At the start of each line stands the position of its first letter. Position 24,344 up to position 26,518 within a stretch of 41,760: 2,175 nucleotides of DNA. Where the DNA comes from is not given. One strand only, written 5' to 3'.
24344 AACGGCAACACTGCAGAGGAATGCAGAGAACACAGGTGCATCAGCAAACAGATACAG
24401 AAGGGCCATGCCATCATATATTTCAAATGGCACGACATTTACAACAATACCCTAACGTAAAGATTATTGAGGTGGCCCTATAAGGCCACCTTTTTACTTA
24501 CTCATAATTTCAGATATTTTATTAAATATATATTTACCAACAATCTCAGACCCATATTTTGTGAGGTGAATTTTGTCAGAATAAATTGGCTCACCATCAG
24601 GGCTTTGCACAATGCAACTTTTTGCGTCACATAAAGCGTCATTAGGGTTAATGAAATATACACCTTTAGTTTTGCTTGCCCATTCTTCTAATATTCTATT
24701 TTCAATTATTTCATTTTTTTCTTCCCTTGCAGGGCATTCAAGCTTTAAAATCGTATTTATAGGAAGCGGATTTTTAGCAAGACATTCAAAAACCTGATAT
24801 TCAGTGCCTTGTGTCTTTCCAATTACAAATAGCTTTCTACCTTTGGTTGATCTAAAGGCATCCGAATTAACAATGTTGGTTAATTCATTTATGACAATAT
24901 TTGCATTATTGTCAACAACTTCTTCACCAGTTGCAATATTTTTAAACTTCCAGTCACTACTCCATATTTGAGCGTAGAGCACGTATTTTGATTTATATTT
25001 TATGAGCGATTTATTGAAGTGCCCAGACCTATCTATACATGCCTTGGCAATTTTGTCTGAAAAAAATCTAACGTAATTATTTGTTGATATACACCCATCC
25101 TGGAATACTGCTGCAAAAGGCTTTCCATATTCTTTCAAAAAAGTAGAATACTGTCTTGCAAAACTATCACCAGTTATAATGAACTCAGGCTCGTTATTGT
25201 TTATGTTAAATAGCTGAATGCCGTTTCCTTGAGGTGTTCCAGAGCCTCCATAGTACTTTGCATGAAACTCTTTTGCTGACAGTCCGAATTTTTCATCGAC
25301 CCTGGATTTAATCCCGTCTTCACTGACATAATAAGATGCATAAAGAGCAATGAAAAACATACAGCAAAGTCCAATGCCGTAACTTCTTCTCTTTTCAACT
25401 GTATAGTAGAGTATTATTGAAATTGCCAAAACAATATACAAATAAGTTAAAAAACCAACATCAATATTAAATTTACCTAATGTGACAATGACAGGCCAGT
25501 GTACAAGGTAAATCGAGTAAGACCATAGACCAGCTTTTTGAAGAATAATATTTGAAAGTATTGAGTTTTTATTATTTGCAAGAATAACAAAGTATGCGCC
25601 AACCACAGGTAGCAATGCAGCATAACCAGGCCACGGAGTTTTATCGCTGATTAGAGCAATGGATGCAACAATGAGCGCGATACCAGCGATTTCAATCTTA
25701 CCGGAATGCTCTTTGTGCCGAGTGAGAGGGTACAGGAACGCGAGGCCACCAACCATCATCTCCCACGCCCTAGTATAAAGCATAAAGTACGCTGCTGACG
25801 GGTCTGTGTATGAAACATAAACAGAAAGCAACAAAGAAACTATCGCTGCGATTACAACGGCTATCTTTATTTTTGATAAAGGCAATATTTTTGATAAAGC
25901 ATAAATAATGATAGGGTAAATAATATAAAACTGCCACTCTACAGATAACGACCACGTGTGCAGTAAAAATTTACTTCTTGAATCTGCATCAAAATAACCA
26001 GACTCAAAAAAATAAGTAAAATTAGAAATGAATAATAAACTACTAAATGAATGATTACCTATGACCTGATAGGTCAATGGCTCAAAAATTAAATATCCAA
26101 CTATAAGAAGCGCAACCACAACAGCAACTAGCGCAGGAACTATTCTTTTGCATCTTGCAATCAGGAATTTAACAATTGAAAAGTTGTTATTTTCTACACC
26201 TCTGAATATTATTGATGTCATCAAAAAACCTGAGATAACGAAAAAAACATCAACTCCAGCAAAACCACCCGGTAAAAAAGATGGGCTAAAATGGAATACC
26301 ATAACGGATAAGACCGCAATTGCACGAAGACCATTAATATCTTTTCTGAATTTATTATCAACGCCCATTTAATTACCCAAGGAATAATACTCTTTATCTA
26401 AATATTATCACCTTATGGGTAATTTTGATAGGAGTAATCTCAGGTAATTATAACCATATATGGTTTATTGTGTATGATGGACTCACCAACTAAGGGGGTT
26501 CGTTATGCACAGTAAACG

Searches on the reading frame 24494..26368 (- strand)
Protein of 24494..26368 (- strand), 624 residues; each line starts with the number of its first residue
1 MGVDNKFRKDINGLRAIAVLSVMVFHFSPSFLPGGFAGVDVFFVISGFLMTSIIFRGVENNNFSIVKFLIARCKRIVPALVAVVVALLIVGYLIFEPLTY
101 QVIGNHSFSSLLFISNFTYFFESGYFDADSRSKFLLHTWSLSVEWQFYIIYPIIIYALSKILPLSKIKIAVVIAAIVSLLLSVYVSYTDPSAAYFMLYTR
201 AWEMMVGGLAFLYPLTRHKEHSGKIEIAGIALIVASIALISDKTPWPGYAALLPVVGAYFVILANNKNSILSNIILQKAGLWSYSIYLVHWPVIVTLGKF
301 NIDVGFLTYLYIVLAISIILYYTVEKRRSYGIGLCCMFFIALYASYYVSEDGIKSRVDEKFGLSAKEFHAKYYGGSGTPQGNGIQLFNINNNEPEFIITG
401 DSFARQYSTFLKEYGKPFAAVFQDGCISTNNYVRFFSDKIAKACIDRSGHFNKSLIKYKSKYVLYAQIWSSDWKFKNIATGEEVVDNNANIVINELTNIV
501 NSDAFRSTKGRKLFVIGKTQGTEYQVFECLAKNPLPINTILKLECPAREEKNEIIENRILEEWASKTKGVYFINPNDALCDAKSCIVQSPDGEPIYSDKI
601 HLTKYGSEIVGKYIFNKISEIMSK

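Call 76: search_protein_families(library=pfam, max_evalue=0.001, proteins=[window:24494-26368:-])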
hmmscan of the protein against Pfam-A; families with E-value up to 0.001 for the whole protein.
window:24494-26368:- (624 aa): 2 families
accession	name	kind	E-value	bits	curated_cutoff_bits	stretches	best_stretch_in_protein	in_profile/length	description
PF01757.29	Acyl_transf_3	-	5.7e-30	104.9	31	1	9-320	2-320/326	Acyltransferase domain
PF19040.6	SGNH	-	2.5e-24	86.8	27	1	391-612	21-244/248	SGNH domain (fused to AT3 domains)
